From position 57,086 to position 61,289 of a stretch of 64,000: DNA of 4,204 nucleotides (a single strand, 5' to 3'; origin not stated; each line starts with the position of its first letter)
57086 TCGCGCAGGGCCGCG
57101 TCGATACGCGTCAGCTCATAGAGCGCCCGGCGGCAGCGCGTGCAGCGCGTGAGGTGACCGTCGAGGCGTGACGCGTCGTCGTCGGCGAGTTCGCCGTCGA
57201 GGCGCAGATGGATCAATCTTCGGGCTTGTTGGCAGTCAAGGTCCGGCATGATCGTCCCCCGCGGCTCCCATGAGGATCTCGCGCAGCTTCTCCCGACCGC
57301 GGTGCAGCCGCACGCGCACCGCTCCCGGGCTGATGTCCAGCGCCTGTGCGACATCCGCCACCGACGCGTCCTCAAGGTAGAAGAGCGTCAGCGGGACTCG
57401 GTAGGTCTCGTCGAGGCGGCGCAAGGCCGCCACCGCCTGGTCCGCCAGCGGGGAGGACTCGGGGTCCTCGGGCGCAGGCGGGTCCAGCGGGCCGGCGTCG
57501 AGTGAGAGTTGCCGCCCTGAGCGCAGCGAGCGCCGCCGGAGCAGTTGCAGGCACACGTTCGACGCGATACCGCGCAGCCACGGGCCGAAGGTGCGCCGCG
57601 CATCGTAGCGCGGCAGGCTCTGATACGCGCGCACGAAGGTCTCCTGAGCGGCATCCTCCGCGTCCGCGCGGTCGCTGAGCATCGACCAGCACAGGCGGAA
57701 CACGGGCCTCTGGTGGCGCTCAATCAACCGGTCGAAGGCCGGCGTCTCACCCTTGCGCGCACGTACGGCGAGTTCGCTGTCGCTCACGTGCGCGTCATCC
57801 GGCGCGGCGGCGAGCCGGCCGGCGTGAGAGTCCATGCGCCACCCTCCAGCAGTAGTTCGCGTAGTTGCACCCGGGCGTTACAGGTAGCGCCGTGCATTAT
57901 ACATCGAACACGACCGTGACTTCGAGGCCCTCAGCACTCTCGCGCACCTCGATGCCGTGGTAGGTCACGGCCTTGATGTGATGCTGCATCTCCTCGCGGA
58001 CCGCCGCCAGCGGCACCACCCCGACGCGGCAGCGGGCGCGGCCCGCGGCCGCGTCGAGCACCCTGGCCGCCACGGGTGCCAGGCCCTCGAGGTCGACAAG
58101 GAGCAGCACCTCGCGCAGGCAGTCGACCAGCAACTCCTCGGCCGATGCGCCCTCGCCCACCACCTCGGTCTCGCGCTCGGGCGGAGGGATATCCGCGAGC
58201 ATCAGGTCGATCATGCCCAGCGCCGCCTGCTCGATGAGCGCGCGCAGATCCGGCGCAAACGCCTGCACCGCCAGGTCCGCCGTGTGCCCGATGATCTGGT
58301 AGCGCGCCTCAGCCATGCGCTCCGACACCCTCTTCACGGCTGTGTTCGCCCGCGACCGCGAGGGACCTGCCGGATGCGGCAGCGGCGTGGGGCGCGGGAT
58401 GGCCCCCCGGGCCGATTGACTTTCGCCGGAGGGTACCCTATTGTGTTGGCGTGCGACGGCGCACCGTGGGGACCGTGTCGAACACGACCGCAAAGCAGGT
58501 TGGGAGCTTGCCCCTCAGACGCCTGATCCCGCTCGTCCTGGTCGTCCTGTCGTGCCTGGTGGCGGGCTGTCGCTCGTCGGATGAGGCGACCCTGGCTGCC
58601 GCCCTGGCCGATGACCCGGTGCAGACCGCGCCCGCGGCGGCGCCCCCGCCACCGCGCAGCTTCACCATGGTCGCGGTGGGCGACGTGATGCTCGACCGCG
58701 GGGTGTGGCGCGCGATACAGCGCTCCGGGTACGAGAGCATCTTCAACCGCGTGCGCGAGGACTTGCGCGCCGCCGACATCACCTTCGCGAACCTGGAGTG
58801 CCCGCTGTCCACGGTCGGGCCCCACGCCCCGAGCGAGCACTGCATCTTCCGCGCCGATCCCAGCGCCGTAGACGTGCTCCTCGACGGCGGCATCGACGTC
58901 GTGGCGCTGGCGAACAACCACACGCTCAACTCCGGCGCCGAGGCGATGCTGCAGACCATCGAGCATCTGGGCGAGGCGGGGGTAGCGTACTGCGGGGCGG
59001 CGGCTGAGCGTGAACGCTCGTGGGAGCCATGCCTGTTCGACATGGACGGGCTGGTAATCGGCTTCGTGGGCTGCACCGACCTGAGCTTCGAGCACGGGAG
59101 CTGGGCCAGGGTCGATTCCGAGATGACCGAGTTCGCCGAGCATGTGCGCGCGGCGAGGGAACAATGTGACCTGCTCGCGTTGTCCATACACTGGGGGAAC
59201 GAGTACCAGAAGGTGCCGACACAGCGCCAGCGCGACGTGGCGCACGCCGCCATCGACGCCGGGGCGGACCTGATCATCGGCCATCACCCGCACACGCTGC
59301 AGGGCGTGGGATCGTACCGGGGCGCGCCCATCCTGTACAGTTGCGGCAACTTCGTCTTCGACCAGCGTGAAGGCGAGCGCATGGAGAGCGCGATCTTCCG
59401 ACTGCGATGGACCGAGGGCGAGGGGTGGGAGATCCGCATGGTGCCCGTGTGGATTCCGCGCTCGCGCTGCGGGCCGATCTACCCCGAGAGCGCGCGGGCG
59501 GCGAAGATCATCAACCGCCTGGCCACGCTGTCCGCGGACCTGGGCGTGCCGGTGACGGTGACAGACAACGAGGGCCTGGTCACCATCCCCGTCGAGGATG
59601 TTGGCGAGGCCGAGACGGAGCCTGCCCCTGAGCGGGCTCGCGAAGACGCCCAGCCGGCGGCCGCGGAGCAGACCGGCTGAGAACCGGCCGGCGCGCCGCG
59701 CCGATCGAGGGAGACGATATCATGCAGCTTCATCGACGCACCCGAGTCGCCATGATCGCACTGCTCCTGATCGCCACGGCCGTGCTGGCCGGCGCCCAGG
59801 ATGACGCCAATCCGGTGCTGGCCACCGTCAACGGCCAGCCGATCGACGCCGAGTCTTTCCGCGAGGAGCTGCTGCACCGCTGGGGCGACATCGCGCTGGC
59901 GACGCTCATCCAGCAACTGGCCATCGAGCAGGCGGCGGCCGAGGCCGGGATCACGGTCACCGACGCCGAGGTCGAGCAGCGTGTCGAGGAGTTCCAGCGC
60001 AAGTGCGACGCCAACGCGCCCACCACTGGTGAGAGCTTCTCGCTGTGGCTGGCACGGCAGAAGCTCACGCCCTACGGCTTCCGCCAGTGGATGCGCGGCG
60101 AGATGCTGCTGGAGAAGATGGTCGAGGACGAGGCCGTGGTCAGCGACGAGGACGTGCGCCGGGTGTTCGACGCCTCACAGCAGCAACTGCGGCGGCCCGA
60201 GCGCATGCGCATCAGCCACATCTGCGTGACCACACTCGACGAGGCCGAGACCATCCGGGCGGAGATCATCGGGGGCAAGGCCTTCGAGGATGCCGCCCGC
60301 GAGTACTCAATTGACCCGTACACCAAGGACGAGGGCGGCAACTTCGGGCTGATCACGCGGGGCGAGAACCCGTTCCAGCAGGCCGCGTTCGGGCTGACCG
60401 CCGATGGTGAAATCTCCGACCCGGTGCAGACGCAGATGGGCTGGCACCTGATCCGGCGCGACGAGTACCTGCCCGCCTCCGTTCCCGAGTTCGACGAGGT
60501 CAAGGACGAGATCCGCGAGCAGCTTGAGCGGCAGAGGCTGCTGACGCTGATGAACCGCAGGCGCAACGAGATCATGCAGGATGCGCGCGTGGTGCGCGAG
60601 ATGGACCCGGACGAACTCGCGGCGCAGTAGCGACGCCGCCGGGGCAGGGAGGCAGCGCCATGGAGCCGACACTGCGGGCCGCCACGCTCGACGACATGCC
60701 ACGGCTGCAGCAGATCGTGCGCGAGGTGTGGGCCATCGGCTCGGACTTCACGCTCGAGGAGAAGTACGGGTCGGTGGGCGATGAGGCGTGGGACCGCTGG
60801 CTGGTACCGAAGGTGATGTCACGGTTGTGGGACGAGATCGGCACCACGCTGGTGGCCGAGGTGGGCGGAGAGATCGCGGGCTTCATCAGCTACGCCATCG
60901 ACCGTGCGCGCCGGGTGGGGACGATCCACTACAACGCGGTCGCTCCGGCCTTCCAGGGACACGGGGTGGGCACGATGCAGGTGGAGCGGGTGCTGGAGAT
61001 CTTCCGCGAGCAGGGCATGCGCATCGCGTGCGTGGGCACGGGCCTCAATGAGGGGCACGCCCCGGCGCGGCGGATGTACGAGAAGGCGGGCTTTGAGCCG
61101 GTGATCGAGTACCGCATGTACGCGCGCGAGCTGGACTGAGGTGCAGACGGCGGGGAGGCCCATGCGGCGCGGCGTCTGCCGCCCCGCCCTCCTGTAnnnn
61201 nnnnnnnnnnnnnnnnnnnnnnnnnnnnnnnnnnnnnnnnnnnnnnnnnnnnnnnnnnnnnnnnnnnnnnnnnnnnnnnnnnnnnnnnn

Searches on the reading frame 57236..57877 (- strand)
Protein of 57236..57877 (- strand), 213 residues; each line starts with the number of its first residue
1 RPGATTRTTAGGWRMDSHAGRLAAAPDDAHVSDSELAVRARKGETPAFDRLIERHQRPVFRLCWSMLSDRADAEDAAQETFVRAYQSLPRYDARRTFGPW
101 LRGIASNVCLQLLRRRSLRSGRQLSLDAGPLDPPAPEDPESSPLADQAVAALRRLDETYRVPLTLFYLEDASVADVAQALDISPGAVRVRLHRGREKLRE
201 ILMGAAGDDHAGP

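Call 107: search_protein_families(library=pfam, proteins=[window:57236-57877:-], max_evalue=0.001)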
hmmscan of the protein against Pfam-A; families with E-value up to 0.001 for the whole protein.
window:57236-57877:- (213 aa): 3 families
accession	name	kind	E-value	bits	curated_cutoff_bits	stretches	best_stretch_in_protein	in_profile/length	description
PF04542.20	Sigma70_r2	-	2.7e-19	69.2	24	1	51-117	1-69/71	Sigma-70 region 2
PF08281.18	Sigma70_r4_2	-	2.9e-14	52.9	25.7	1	148-198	4-54/54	Sigma-70, region 4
PF04545.22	Sigma70_r4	-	4.1e-09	36.3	24.1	1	151-200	1-50/50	Sigma-70, region 4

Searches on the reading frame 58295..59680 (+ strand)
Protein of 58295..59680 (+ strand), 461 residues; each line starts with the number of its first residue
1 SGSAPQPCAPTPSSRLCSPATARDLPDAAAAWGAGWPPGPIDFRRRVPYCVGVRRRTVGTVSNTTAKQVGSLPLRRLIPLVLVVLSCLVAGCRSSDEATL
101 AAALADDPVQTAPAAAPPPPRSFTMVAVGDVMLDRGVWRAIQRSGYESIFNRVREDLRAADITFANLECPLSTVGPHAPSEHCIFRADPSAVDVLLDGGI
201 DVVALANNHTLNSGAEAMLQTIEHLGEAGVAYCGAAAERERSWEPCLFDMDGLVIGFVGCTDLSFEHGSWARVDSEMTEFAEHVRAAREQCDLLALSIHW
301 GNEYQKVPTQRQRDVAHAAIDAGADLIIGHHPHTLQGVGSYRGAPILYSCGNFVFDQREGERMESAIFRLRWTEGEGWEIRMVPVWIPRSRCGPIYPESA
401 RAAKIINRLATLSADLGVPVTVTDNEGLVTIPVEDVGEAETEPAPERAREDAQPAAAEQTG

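Call 25: search_protein_families(library=pfam, proteins=[window:58295-59680:+], max_evalue=0.0001)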
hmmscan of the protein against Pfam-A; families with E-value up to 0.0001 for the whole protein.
window:58295-59680:+ (461 aa): 1 family
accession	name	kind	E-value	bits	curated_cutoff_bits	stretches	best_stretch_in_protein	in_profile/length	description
PF09587.15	PGA_cap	-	2.8e-72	243.7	27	1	124-357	1-255/255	Bacterial capsule synthesis protein PGA_cap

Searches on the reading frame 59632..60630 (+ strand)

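Call 25: search_protein_families(library=pfam, proteins=[window:59632-60630:+], max_evalue=0.0001)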
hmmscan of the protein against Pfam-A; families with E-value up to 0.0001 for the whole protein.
window:59632-60630:+ (332 aa): 5 families
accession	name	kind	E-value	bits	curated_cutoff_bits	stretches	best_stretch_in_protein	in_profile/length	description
PF00639.27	Rotamase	-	1.6e-17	64.7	21.7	1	201-277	18-96/97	PPIC-type PPIASE domain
PF13145.12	Rotamase_2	-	1.2e-15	58.8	27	1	170-292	1-121/121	PPIC-type PPIASE domain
PF13616.12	Rotamase_3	-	2.4e-15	57.5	22.5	1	195-275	19-111/116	PPIC-type PPIASE domain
PF13624.11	SurA_N_3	-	2.1e-14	54.1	27.2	1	87-163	86-161/162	SurA-like N-terminal domain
PF13623.11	SurA_N_2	-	3.1e-06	27.6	28.5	0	88-120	89-121/145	SurA-like N-terminal domain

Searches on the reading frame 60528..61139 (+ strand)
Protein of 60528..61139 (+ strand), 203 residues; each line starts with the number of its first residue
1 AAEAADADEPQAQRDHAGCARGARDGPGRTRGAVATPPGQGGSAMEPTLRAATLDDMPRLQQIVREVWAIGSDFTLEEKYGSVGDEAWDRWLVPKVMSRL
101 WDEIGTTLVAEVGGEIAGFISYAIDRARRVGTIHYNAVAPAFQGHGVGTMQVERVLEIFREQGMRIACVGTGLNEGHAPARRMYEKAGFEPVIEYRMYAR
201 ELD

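Call 107: search_protein_families(library=pfam, proteins=[window:60528-61139:+], max_evalue=0.001)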
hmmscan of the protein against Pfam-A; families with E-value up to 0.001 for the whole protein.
window:60528-61139:+ (203 aa): 7 families
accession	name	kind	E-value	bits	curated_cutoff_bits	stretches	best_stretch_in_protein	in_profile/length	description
PF00583.31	Acetyltransf_1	-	1.3e-15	58.1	20.7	1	99-189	24-116/116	Acetyltransferase (GNAT) family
PF13508.13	Acetyltransf_7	-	1.4e-11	45.1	27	1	105-191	3-84/84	Acetyltransferase (GNAT) domain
PF13673.13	Acetyltransf_10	-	2.3e-09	37.7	23.6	1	79-192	4-110/128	Acetyltransferase (GNAT) domain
PF14542.12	Acetyltransf_CG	-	2.4e-05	24.8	30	1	111-167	5-61/80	GCN5-related N-acetyl-transferase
PF13302.13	Acetyltransf_3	-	0.00013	23.1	25.4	1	48-190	3-138/138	Acetyltransferase (GNAT) domain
PF13480.13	Acetyltransf_6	-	0.00044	20.9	22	1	48-172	21-137/143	Acetyltransferase (GNAT) domain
PF08445.16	FR47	-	0.00079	19.8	22.1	0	129-192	20-80/86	FR47-like protein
